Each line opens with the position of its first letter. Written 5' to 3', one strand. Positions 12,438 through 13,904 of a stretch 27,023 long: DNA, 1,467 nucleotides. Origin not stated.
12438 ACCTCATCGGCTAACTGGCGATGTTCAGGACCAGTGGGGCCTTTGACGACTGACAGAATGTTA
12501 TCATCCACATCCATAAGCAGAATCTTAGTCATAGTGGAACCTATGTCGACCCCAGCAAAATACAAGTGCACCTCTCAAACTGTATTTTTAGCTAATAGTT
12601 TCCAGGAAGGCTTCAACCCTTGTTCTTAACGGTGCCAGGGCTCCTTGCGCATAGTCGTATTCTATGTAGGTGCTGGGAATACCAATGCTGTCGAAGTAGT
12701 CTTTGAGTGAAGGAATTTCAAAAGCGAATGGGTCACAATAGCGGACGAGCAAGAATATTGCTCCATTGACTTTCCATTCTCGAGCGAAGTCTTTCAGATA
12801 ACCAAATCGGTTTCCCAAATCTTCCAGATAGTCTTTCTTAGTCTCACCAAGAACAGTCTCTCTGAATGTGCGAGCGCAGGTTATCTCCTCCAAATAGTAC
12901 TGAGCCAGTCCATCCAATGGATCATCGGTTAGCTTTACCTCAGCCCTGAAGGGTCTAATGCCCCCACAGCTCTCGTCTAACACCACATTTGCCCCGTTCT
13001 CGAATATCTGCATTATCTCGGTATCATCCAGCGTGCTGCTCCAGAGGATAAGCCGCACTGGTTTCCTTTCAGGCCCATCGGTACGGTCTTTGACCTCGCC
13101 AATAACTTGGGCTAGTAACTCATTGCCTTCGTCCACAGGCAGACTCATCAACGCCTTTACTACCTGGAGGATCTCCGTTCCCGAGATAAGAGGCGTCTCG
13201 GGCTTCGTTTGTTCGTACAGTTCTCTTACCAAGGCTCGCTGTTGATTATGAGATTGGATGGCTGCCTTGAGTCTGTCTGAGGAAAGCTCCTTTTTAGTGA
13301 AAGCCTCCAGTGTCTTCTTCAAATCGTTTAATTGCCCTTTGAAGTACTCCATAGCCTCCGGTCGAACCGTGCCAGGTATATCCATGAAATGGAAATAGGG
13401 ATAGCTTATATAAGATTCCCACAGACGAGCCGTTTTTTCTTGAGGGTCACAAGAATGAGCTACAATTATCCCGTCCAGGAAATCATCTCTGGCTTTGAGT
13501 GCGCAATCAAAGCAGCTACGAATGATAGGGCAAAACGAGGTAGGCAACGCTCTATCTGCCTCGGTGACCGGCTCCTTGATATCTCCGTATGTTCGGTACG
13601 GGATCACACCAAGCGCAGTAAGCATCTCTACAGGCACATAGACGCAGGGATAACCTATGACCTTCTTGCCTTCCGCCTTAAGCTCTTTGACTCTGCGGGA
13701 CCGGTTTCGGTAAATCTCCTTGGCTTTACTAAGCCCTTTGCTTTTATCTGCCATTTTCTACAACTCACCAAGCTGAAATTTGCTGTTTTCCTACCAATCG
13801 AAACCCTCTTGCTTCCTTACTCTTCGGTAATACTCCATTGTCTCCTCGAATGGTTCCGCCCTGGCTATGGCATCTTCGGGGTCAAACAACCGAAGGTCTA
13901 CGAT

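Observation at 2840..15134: Ten-gene operon linking a BCR-like enzyme, NPN-type racemase, FpoF-like flavoprotein, IorAB and a Lut dehydrogenase: candidate undescribed aromatic 2-hydroxyacid dearomatisation pathway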

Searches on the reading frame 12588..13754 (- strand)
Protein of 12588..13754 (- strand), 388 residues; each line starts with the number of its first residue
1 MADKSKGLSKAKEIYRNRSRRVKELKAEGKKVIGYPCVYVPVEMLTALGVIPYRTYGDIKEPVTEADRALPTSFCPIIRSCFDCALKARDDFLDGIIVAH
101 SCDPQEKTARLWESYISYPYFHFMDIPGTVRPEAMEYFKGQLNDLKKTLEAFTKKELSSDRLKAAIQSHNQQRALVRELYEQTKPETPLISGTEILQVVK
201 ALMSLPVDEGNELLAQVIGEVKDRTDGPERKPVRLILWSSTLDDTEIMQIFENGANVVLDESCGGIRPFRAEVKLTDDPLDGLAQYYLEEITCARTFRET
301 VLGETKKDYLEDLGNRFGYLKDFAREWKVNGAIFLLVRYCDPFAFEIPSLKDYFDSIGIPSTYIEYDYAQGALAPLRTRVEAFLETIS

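Call 4: search_protein_families(library=pfam, proteins=[window:12588-13754:-], max_evalue=0.001)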
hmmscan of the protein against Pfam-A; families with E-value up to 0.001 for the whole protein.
window:12588-13754:- (388 aa): 1 family
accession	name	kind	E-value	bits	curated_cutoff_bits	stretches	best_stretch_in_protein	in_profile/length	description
PF06050.19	HGD-D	-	6.1e-80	269.8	28.4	1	37-387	1-342/342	2-hydroxyglutaryl-CoA dehydratase, D-component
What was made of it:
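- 12588..13754 (-): g2 (M1). Beta-type HGD-D subunit, related to BzdN and DCCP. All six [8Fe-9S] double-cubane cysteine positions are present (C37, C75, C102, C263, C293, C340). Pfam HGD-D 270 bits (call 4).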

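Call 5: search_protein_families(library=ncbifam, proteins=[window:12588-13754:-], max_evalue=0.001)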
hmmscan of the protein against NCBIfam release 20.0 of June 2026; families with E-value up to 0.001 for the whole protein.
window:12588-13754:- (388 aa): 4 families
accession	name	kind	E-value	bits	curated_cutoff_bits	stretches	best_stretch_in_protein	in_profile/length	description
NF040772.1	double_cubane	equivalog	8.7e-60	202.7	350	1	13-387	3-372/372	double-cubane-cluster-containing anaerobic reductase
TIGR03190.1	benz_CoA_bzdN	equivalog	1.5e-44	152.4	453.8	1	10-388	6-372/377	benzoyl-CoA reductase, bzd-type, subunit N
NF052456.1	HyiscapDhHadC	equivalog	1.6e-41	142.4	700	1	8-386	5-371/372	(R)-2-hydroxyisocaproyl-CoA dehydratase subunit beta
TIGR02263.1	benz_CoA_red_C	equivalog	1.4e-39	136.2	421.15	1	21-386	22-379/380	benzoyl-CoA reductase subunit C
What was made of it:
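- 12588..13754 (-): NCBIfam double_cubane 203 bits against 350, and BzdN 152 against 454 (call 5).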

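Call 8: find_homologous_proteins(query=window:12588-13754:-, max_evalue=1e-20)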
Query window:12588-13754:- (388 aa): 2356 proteins with E <= 1e-20 among 6511 candidates; the best 120 are listed.
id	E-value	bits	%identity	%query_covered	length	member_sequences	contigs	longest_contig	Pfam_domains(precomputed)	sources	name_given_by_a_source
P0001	5.3e-246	834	93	100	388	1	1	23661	PF06050.20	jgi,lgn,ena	jgi:benzoyl-CoA reductase/2-hydroxyglutaryl-CoA dehydratase subunit BcrC/BadD/HgdB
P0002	5.9e-245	830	93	100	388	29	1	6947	PF06050.20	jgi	-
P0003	9.4e-243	823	93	100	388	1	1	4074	PF06050.20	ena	-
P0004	1.4e-222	757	83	100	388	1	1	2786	PF06050.20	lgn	-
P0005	3.6e-217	739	82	100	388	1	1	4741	PF06050.20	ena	-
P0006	9.7e-212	721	78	100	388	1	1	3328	PF06050.20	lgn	-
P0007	1.9e-211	720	78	100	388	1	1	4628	PF06050.20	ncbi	-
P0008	3.4e-211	719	77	100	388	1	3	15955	PF06050.20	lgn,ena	-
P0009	4.7e-211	719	77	100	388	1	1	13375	PF06050.20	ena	-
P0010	9.0e-211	718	77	100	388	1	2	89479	PF06050.20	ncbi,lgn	-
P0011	1.2e-210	717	77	100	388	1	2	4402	PF06050.20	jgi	-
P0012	1.2e-210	717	77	100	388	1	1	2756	PF06050.20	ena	-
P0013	3.2e-210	716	77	100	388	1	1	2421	PF06050.20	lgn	-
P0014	5.8e-210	715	76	100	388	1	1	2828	PF06050.20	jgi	-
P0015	6.3e-210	715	78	100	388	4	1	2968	PF06050.20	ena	-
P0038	4.8e-206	702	76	100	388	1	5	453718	PF06050.20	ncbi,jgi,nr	ncbi:MAG: 2-hydroxyacyl-CoA dehydratase [Chloroflexi bacterium]|nr:2-hydroxyacyl-CoA dehydratase [Ch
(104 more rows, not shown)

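Call 9: find_encoding_contigs(protein=P0001, flank=10000, max_places=2)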
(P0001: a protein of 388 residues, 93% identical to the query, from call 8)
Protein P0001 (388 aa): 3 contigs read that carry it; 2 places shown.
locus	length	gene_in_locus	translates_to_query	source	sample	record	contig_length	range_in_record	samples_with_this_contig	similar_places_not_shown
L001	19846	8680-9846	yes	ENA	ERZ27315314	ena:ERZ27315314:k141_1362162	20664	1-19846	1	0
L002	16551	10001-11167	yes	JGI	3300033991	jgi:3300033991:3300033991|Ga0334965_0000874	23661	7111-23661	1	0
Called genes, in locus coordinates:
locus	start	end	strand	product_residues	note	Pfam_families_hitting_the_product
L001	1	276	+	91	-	?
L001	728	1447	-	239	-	PF02596:DUF169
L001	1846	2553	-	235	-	-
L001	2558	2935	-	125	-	PF05378:Hydant_A_N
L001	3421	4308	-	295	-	-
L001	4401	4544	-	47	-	-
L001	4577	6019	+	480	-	PF02310:B12-binding, PF04055:Radical_SAM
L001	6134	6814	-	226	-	PF07947:YhhN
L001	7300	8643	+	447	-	PF06050:HGD-D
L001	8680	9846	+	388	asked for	PF06050:HGD-D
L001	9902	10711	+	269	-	PF01869:BcrAD_BadFG, PF02782:FGGY_C (weak)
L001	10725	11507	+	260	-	PF01869:BcrAD_BadFG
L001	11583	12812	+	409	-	PF09861:Lar_N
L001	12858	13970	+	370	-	PF04422:FrhB_FdhB_N, PF04432:FrhB_FdhB_C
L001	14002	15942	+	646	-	PF01855:POR_N, PF17147:PFOR_II, PF02775:TPP_enzyme_C, PF00037:Fer4 (weak)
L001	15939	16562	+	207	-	PF01558:POR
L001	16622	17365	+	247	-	PF02589:LUD_dom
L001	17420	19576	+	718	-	PF02589:LUD_dom, PF13183:Fer4_8, PF13237:Fer4_10 (weak), PF13534:Fer4_17 (weak), PF02754:CCG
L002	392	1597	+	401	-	PF00108:Thiolase_N, PF22691:Thiolase_C_1 (faint), PF02803:Thiolase_C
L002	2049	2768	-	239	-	PF02596:DUF169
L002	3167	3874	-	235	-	-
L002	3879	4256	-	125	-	PF05378:Hydant_A_N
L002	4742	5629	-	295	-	-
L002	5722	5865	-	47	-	-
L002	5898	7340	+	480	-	PF02310:B12-binding, PF04055:Radical_SAM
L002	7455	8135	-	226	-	PF07947:YhhN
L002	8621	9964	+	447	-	PF06050:HGD-D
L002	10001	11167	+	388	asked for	PF06050:HGD-D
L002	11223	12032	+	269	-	PF01869:BcrAD_BadFG, PF02782:FGGY_C (weak)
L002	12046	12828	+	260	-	PF01869:BcrAD_BadFG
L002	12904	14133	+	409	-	PF09861:Lar_N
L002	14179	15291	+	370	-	PF04422:FrhB_FdhB_N, PF04432:FrhB_FdhB_C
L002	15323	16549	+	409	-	?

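Call 10: find_encoding_contigs(protein=P0038, flank=10000, max_places=3)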
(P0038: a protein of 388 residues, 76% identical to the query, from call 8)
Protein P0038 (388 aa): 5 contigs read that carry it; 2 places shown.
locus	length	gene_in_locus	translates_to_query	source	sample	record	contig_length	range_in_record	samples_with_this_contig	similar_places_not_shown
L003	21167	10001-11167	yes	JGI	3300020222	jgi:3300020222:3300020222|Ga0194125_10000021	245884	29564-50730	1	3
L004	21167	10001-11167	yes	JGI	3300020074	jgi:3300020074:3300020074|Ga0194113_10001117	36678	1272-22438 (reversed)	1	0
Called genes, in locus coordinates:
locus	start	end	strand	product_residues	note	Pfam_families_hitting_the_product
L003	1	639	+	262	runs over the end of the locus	PF02129:Peptidase_S15, PF20434:BD-FAE, PF12146:Hydrolase_4 (weak), PF00561:Abhydrolase_1, PF12697:Abhydrolase_6, PF00326:Peptidase_S9, PF00561:Abhydrolase_1 (weak), PF12146:Hydrolase_4 (weak), +2 more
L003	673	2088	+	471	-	PF13230:GATase_4 (faint), PF13522:GATase_6, PF13537:GATase_7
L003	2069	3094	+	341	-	PF00586:AIRS, PF02769:AIRS_C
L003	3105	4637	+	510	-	PF02142:MGS, PF01808:AICARFT_IMPCHas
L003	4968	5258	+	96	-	PF01797:Y1_Tnp (weak)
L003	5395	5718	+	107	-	-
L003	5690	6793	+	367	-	-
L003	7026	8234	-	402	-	PF01757:Acyl_transf_3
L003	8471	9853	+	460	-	PF06050:HGD-D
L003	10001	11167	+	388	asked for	PF06050:HGD-D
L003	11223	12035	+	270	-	PF01869:BcrAD_BadFG, PF22521:HypF_C_2 (faint)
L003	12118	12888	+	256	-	PF01869:BcrAD_BadFG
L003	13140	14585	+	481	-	PF13620:CarboxypepD_reg, PF13715:CarbopepD_reg_2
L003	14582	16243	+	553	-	PF01398:JAB, PF03665:UPF0172 (faint), PF14464:Prok-JAB, PF19190:BACON_2 (weak)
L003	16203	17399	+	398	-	PF00899:ThiF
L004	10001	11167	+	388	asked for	PF06050:HGD-D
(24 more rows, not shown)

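Call 12: find_related_loci(query=A1, collection=genome_contigs, flank=10000)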
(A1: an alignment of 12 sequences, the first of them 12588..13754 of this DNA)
Query A1 (388 aa) in genome_contigs; peptide patterns used: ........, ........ (x = any residue, [..] = any of these).
76 stretches matched a pattern; 63 encode a relative of the query (tblastn E <= 1e-3); 63 distinct loci.
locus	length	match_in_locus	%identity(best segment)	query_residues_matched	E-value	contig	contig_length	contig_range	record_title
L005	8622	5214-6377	95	1-388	0e+0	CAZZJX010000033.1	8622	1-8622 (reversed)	MAG TPA_asm: uncultured Dehalococcoidales bacterium isolate SRP068000_co1_322 genome assembly, contig: NODE_16463_length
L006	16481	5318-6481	92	1-388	0e+0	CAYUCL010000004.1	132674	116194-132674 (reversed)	MAG TPA_asm: uncultured Dehalococcoidales bacterium isolate binchicken_co262_239 genome assembly, contig: NODE_61_length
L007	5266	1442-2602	79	1-387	0e+0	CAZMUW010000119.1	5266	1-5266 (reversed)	MAG TPA_asm: uncultured Desulfobacteraceae bacterium isolate binchicken_co223_84 genome assembly, contig: NODE_3284_leng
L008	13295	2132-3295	78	1-388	0e+0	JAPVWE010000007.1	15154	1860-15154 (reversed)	MAG: Desulfobacteraceae bacterium isolate HMR25_18 HMR25_18_000000000007, whole genome shotgun sequence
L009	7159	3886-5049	76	1-388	0e+0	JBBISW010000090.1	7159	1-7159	MAG: Chloroflexota bacterium isolate SLF170214_bin_382 NODE_8611_length_7159_cov_13.140062, whole genome shotgun sequenc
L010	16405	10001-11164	77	1-388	0e+0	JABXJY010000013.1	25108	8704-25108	MAG: Desulfobacterales bacterium isolate CR_Bin_129 NODE_15_length_25108_cov_15.264592, whole genome shotgun sequence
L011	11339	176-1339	75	1-388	0e+0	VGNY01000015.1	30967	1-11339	MAG: Chloroflexi bacterium isolate M_DeepCast_200m_mx_194 M_DeepCast_200m_mx_194_Ga0194113_10001599, whole genome shotgu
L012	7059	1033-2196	74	1-388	0e+0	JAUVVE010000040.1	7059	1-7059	MAG: Dehalococcoidia bacterium isolate CSMAG_1156 CSMAG_1156_k127_281359_length_7059_cov_49.0772, whole genome shotgun s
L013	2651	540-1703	74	1-388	0e+0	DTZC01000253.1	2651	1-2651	MAG TPA_asm: Dehalococcoidia bacterium isolate UWMA-0237 k99_677646, whole genome shotgun sequence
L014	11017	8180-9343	75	1-388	0e+0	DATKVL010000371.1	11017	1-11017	MAG TPA_asm: Dehalococcoidia bacterium isolate SMAG_U14132 k141_1781202, whole genome shotgun sequence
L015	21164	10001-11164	74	1-388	0e+0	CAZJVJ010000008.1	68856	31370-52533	MAG TPA_asm: uncultured Dehalococcoidales bacterium isolate binchicken_co40_102 genome assembly, contig: NODE_384_length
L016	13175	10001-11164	75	1-388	0e+0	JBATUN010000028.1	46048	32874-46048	MAG: Dehalococcoidia bacterium isolate MFD12951_ilm_asm_bin17 k127_37761, whole genome shotgun sequence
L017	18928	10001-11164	74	1-388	0e+0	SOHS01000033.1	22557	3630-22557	MAG: Dehalococcoidia bacterium isolate E26_bin16 NODE_63_length_22557_cov_34.970936, whole genome shotgun sequence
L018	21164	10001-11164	74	1-388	0e+0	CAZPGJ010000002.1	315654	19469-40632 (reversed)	MAG TPA_asm: uncultured Dehalococcoidales bacterium isolate binchicken_co294_83 genome assembly, contig: NODE_35_length_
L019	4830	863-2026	73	1-388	0e+0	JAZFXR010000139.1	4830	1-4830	MAG: Dehalococcoidia bacterium isolate BS4bin.6 BS4bin.6_139, whole genome shotgun sequence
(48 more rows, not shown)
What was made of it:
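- Tried and rejected: The organism was placed through homologues instead; the closest are Dehalococcoidales MAGs (call 12).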

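Call 14: search_solved_structures(query=window:12588-13754:-, max_evalue=0.001, show_alignments=2)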
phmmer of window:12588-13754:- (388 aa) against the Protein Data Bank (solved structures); distinct sequences matched with E-value up to 0.001: 5.
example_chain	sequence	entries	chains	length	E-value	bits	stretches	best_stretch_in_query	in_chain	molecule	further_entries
8s02_B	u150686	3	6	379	7.5e-44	153.4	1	12-388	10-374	BzdN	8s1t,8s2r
3o3m_B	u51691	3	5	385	3.1e-34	121.7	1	8-387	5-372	beta subunit 2-hydroxyacyl-CoA dehydratase | beta-subunit 2-hydroxyacyl-CoA dehydratase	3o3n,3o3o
7yyl_C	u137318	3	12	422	3.1e-23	85.5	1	14-387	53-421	Dehydratase family protein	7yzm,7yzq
6eno_A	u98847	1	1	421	4.7e-23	84.9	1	14-387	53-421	Dehydratase family protein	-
9g87_B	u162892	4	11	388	1.1e-18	70.6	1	21-294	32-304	3-methylbenzoyl-CoA reductase gamma subunit MbdN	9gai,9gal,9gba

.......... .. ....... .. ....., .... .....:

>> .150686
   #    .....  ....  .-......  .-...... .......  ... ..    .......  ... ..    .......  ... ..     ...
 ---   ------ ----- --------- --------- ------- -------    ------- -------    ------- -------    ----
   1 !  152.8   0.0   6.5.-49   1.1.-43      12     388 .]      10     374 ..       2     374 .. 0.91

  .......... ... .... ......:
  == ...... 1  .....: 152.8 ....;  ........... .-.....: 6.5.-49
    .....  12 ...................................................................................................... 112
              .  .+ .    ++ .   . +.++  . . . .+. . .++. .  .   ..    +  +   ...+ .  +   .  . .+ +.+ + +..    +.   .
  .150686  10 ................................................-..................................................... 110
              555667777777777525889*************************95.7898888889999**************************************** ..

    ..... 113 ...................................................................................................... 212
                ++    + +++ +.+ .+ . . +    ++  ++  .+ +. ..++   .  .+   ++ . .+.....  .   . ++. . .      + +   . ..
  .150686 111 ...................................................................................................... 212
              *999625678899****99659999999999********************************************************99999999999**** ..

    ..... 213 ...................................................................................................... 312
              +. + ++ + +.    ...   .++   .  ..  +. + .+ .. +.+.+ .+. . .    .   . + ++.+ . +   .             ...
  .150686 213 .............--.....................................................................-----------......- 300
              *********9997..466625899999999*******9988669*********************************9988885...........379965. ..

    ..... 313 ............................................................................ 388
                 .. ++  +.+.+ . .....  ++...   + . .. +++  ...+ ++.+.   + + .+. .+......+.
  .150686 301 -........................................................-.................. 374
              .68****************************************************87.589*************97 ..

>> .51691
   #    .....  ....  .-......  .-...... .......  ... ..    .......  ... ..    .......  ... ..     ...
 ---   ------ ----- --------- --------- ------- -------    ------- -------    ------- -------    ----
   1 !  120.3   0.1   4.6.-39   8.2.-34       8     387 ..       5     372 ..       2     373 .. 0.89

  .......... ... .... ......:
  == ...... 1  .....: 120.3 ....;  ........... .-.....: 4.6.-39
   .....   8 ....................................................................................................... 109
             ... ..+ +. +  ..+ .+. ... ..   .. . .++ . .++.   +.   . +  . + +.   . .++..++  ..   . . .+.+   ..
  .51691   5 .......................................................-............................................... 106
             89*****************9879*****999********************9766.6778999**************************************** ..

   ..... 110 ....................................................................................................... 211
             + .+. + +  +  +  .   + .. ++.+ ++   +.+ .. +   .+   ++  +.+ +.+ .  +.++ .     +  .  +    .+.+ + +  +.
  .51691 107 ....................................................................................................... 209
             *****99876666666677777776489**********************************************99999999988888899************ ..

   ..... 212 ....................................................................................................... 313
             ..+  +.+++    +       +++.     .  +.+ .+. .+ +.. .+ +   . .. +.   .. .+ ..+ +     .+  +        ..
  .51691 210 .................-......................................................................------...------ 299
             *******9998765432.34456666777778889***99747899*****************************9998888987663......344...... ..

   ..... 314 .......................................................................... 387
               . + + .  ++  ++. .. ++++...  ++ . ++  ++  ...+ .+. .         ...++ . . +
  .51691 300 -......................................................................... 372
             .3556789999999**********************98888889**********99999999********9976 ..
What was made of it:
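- On 2-hydroxyacyl-CoA dehydratase (Had/Hgd/Fld/Lcd): g2 has Cys where HadC has Pro (g2 C37) and Ala (g2 C263) in the phmmer alignment (call 14).
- Closest known: . Different: g2 retains two cysteines (C37, C263) that HadC lacks, and it scores best against the double-cubane model (calls 5, 14).
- g2 keeps the BzdN/DCCP cysteines C37 and C263, which HadC lacks in the alignment (call 14).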
